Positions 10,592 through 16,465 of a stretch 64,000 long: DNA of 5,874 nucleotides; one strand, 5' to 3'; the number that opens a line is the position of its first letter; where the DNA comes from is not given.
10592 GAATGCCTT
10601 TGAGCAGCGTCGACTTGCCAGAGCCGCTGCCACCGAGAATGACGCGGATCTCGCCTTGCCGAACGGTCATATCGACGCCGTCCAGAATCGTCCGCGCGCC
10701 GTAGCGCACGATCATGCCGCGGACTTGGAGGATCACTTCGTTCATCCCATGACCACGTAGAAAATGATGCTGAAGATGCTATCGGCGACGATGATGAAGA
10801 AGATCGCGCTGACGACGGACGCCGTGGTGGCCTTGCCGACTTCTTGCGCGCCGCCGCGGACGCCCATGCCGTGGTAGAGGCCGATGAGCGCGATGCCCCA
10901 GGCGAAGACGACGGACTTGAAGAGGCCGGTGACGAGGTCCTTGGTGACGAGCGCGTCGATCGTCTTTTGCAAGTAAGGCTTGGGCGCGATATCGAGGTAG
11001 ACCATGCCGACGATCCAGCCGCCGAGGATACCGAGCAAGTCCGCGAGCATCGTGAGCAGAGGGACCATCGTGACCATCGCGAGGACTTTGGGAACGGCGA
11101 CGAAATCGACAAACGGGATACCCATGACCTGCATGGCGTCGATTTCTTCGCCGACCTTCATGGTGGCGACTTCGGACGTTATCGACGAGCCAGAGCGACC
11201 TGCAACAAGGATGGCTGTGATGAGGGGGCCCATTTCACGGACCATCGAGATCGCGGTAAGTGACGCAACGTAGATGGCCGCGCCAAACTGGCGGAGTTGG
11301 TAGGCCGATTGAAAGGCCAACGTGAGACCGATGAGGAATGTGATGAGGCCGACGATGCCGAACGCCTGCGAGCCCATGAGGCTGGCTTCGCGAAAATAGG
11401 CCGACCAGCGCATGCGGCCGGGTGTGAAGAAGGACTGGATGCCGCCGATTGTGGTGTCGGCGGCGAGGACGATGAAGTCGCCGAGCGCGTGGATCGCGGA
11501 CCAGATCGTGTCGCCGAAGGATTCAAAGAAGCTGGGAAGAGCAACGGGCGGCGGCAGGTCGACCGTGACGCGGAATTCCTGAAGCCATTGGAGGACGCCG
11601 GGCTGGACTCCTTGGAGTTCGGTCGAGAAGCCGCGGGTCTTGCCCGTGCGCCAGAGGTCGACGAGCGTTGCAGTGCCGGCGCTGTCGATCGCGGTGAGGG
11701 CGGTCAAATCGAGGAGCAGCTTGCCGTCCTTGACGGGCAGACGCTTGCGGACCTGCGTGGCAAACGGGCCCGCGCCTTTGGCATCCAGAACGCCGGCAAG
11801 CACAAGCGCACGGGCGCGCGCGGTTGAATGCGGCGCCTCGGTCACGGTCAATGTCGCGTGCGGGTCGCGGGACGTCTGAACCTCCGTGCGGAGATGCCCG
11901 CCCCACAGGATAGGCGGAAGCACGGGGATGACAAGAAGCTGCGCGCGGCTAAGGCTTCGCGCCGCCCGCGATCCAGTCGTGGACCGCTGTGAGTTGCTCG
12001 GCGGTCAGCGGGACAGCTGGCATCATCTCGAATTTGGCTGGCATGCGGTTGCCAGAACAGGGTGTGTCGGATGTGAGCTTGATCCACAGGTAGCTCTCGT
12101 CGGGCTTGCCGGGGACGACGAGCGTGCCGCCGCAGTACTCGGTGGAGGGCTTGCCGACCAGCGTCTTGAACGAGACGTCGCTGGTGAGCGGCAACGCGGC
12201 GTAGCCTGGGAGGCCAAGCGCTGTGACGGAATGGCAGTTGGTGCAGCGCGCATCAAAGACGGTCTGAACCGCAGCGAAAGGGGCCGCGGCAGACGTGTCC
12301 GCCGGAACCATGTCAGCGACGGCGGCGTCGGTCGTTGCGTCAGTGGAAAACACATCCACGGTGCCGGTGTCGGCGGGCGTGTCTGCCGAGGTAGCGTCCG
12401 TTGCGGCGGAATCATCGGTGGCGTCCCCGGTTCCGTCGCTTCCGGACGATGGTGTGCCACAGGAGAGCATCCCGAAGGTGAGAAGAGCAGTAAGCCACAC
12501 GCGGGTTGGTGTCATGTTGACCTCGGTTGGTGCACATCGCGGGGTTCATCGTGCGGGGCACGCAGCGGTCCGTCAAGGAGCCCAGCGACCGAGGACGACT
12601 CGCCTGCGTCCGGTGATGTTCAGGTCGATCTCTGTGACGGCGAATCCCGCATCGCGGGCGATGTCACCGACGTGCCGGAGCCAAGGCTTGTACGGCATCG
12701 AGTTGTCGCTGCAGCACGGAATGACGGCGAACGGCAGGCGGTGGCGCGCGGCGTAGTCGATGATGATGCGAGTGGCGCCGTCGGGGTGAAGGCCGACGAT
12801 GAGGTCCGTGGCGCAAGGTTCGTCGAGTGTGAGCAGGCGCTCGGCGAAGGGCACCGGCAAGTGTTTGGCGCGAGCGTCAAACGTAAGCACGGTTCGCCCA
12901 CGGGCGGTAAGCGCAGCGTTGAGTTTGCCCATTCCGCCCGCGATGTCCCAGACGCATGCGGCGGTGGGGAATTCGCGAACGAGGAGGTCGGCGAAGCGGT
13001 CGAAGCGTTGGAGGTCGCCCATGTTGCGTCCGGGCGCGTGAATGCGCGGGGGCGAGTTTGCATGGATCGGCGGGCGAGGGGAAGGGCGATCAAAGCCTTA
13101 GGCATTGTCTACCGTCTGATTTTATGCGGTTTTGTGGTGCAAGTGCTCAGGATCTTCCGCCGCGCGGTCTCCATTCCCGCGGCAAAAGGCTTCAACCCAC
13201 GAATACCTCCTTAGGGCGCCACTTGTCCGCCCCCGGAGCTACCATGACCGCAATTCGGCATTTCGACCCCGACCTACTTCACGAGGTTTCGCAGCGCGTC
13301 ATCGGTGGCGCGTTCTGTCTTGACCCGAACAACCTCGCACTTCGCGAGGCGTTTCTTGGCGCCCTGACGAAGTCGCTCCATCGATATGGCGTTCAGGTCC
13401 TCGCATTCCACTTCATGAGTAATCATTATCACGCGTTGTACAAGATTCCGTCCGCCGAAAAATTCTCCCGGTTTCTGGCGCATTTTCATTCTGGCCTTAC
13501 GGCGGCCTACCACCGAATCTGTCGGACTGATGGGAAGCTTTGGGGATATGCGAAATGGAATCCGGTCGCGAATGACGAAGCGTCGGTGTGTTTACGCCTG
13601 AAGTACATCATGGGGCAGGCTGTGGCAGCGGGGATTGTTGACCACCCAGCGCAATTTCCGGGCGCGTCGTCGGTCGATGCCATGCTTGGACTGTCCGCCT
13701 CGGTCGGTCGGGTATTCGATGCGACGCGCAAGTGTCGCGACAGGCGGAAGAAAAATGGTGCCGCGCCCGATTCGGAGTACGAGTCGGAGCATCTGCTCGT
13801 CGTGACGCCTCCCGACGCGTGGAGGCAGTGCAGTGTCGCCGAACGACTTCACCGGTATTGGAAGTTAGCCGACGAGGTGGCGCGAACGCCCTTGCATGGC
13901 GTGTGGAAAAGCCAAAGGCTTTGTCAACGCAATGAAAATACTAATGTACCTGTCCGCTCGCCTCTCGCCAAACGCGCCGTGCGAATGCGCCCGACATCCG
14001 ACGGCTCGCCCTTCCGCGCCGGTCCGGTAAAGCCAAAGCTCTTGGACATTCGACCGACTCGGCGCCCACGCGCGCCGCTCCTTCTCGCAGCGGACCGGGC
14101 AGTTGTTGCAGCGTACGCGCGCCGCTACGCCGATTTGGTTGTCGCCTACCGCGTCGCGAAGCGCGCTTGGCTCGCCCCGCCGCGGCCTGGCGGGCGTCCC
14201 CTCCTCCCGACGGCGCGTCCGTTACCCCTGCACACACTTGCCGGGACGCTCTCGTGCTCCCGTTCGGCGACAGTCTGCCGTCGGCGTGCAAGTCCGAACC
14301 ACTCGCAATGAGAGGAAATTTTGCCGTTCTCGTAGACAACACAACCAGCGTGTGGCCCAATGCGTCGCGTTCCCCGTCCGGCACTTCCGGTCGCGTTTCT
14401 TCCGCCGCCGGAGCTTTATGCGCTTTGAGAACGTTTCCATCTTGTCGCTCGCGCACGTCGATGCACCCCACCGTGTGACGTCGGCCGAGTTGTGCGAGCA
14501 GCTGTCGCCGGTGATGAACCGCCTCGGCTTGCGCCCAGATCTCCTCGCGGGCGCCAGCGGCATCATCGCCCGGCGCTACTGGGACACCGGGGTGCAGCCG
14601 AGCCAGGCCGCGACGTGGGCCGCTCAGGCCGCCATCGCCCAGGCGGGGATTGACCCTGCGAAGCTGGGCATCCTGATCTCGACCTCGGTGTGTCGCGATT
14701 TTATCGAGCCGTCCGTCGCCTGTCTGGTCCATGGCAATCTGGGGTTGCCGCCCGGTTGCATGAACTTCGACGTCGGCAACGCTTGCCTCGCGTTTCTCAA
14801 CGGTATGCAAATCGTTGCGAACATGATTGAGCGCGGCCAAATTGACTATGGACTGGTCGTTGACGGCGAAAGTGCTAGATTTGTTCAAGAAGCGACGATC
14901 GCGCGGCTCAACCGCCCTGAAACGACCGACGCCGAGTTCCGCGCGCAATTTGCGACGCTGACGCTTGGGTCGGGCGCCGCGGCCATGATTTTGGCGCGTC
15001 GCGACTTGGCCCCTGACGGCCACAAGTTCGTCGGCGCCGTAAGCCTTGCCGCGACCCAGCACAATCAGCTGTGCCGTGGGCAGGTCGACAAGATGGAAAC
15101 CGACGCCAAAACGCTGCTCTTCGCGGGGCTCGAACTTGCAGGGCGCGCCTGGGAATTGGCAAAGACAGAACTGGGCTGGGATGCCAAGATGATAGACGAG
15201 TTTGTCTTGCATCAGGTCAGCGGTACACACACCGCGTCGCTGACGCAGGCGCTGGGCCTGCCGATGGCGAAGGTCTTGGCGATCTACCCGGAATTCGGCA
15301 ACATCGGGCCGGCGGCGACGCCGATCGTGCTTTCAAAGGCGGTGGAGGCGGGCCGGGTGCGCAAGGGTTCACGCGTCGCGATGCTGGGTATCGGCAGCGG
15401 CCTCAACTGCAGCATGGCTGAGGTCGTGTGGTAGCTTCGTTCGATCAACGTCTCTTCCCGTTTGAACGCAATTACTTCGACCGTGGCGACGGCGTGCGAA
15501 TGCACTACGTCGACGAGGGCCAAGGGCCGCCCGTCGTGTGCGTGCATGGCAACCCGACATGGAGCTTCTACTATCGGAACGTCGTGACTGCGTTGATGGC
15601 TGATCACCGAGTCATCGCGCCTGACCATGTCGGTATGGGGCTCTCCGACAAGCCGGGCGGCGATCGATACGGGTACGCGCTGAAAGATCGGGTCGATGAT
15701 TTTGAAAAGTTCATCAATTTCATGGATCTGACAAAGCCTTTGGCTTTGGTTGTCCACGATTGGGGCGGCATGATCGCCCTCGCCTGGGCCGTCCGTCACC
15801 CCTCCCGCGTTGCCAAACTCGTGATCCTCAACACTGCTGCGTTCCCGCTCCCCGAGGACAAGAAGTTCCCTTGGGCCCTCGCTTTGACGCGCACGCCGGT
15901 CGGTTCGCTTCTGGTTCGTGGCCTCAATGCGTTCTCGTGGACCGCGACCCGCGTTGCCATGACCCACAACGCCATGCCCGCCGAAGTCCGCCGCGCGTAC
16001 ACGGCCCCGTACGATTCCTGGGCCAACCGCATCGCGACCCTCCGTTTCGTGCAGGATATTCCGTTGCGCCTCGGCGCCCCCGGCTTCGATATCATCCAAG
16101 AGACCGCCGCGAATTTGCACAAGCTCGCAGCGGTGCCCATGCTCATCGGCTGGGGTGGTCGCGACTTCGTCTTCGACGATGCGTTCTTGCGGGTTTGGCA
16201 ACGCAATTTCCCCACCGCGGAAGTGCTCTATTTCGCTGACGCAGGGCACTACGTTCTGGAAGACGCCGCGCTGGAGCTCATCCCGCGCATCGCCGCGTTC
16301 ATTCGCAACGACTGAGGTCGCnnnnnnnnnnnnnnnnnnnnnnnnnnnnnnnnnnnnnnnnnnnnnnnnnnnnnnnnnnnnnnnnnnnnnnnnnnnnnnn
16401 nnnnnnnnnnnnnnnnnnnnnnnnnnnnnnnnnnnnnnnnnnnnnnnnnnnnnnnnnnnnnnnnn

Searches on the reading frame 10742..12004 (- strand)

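Call 73: search_protein_families(library=pfam, proteins=[window:10742-12004:-], max_evalue=0.00001)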
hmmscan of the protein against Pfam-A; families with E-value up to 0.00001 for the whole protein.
window:10742-12004:- (420 aa): 3 families
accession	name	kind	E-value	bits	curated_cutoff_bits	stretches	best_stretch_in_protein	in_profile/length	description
PF02405.21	MlaE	-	1.5e-72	244.1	22.5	1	204-413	2-211/212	Permease MlaE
PF13466.11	STAS_2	-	6.3e-10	39.5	29.2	1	67-145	1-78/80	STAS domain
PF01740.26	STAS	-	5.3e-06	26.6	22.6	0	68-143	14-90/106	STAS domain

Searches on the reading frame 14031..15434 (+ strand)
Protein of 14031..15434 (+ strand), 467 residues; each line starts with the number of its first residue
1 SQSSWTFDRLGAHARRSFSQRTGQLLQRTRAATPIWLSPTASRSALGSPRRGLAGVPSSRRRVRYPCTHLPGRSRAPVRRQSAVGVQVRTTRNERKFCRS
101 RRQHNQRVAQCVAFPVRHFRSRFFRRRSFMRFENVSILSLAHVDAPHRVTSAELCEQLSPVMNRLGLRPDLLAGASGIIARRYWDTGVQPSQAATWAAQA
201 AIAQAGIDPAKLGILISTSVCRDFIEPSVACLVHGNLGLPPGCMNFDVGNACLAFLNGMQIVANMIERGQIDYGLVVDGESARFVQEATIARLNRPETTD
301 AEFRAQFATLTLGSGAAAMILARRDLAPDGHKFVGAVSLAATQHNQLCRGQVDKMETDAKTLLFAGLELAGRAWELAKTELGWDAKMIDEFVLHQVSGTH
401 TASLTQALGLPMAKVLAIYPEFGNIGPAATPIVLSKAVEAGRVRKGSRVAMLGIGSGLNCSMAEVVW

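Call 73: search_protein_families(library=pfam, proteins=[window:14031-15434:+], max_evalue=0.00001)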
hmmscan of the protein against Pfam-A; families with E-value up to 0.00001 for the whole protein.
window:14031-15434:+ (467 aa): 2 families
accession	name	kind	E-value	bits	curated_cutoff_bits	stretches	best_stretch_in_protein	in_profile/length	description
PF08541.16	ACP_syn_III_C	-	3.6e-17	62.7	26.6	1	381-463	4-86/90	3-Oxoacyl-[acyl-carrier-protein (ACP)] synthase III C terminal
PF08545.16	ACP_syn_III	-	1.7e-06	28.3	24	0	246-324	1-64/80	3-Oxoacyl-[acyl-carrier-protein (ACP)] synthase III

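Call 75: search_protein_families(library=ncbifam, proteins=[window:14103-15434:+], max_evalue=1e-10)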
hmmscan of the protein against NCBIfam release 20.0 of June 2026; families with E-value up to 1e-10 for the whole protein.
window:14103-15434:+ (443 aa): 7 families
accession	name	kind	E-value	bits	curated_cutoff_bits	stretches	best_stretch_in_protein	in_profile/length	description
NF006720.0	PRK09258.1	equivalog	2.8e-137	457.6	285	1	106-443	1-338/338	3-oxoacyl-ACP synthase III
NF006829.0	PRK09352.1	subfamily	2.6e-31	108.8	249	1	112-443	6-321/322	beta-ketoacyl-ACP synthase 3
TIGR00747.1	fabH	subfamily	1.8e-25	89.7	292.1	1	151-438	36-317/322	beta-ketoacyl-ACP synthase III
NF005541.0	PRK07204.1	equivalog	1.2e-22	80.7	402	0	360-436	246-322/329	beta-ketoacyl-ACP synthase III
NF004623.0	PRK05963.1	equivalog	4.1e-17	62.5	437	1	112-436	7-321/328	beta-ketoacyl-ACP synthase III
NF003274.0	PRK04262.1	equivalog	2.2e-14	53.2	244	1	170-434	55-299/347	hydroxymethylglutaryl-CoA synthase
NF005308.0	PRK06840.1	equivalog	9.7e-11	41.3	315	0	140-256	27-144/339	3-oxoacyl-ACP synthase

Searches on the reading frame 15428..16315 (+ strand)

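Call 75: search_protein_families(library=ncbifam, proteins=[window:15428-16315:+], max_evalue=1e-10)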
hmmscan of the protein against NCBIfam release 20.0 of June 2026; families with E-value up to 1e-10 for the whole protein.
window:15428-16315:+ (295 aa): 11 families
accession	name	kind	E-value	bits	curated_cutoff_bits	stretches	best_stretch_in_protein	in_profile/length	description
NF002938.0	PRK03592.1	equivalog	3.5e-48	164.4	241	1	22-294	19-291/298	haloalkane dehalogenase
NF002873.0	PRK03204.1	equivalog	2.7e-43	148.3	466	1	6-284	8-277/286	haloalkane dehalogenase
NF002043.0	PRK00870.1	subfamily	2.7e-40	138.7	265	1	10-294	17-300/302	haloalkane dehalogenase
NF050089.1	i_nPHAscl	equivalog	2e-17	63.2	300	1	25-137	9-118/288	intracellular short-chain-length polyhydroxyalkanoate depolymerase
NF004514.1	PRK05855.1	equivalog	5.4e-14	51.7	455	1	18-122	5-108/578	SDR family oxidoreductase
TIGR01250.1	pro_imino_pep_2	subfamily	7e-14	52.1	167.65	1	28-136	20-129/288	proline iminopeptidase-family hydrolase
NF051487.1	bifunc_PcaCD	exception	4.3e-13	49.1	430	1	34-149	173-283/413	bifunctional 4-carboxymuconolactone decarboxylase/3-oxoadipate enol-lactonase PcaCD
NF011457.0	PRK14875.1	equivalog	3.3e-12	46.1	307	0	23-138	120-233/372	acetoin dehydrogenase dihydrolipoyllysine-residue acetyltransferase subunit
TIGR03056.1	bchO_mg_che_rel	equivalog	6.8e-12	45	172.55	1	22-140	15-132/278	alpha/beta fold hydrolase BchO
TIGR03343.1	biphenyl_bphD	equivalog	8e-12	44.9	462.15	0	23-137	20-135/282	2-hydroxy-6-oxo-6-phenylhexa-2,4-dienoate hydrolase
TIGR02427.1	protocat_pcaD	equivalog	1.2e-11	44.5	255.85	0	47-138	27-114/251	3-oxoadipate enol-lactonase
